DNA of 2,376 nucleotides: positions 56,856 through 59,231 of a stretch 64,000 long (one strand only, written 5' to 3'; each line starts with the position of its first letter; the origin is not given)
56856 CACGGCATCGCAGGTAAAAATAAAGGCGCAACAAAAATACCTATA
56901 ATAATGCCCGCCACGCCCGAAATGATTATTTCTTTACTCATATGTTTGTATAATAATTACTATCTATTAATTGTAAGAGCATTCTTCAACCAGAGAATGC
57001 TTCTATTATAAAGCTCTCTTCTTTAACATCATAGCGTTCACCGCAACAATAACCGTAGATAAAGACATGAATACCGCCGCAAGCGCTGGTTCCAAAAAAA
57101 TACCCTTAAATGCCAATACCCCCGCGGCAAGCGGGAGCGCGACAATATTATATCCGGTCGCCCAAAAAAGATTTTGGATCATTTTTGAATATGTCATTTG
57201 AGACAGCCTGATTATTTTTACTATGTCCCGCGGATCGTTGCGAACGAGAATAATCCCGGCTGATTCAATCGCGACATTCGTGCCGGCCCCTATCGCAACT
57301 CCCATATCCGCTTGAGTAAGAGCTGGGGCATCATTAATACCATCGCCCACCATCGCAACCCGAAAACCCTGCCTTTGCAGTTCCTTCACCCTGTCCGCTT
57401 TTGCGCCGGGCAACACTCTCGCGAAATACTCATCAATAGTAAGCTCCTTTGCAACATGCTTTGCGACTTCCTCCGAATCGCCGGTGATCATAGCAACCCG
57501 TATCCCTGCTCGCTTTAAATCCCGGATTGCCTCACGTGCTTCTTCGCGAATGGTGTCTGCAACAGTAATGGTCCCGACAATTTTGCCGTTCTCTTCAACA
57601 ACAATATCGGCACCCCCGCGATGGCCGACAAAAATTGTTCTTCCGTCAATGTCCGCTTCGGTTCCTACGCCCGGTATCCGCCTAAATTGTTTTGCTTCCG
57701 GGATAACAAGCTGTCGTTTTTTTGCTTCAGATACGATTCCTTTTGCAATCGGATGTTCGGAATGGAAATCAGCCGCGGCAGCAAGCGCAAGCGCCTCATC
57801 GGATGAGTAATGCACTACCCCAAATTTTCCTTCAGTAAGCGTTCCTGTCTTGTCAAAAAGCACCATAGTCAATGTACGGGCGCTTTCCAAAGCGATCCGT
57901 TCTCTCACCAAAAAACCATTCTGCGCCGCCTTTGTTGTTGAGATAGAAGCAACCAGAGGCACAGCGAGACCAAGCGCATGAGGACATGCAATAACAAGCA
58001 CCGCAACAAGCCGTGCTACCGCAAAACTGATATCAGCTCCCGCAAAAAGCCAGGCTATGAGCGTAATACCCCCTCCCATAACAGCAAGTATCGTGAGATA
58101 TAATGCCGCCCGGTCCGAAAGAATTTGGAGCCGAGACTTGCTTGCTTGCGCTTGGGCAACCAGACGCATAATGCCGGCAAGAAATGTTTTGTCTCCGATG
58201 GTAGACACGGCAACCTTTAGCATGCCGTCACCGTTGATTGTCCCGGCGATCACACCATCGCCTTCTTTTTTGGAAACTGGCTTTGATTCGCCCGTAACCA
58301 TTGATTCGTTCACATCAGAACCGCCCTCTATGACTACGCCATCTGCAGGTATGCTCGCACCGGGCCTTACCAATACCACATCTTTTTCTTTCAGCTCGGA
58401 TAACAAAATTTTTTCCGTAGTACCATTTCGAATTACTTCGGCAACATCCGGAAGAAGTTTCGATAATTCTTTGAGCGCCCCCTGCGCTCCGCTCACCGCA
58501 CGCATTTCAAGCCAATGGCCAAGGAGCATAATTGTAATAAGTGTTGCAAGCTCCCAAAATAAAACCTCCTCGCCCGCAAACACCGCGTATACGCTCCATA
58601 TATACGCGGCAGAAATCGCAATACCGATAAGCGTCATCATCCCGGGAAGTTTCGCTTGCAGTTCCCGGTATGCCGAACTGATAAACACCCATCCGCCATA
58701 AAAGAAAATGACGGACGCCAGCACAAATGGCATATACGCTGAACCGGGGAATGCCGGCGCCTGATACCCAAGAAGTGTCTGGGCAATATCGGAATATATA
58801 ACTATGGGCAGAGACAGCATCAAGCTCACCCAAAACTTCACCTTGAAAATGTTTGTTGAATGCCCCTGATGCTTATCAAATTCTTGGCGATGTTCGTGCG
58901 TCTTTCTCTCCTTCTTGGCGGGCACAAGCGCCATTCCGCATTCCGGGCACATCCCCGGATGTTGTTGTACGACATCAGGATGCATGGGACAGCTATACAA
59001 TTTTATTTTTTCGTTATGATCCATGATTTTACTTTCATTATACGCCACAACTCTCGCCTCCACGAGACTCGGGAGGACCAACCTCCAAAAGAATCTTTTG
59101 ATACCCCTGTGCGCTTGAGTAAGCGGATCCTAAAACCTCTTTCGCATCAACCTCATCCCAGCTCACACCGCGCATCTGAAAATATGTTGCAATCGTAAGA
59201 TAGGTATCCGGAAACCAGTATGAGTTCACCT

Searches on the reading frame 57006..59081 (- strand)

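Call 76: search_protein_families(library=pfam, proteins=[window:57006-59081:-], max_evalue=0.00001)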
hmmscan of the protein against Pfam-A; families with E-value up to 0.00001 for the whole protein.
window:57006-59081:- (691 aa): 5 families
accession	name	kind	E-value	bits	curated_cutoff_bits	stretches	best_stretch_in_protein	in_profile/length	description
PF00122.25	E1-E2_ATPase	-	3.2e-52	177.1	28.1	1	208-388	1-181/181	E1-E2 ATPase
PF00702.32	Hydrolase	-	1.5e-32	113.9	26.4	1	407-592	4-191/191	haloacid dehalogenase-like hydrolase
PF19335.5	HMBD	-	9.5e-12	45.1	23.6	1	29-55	2-28/28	Heavy metal binding domain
PF08282.18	Hydrolase_3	-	1.5e-07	31.8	20.9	0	567-617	198-248/255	haloacid dehalogenase-like hydrolase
PF12710.13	HAD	-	3.5e-07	31.3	27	1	507-588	82-188/189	haloacid dehalogenase-like hydrolase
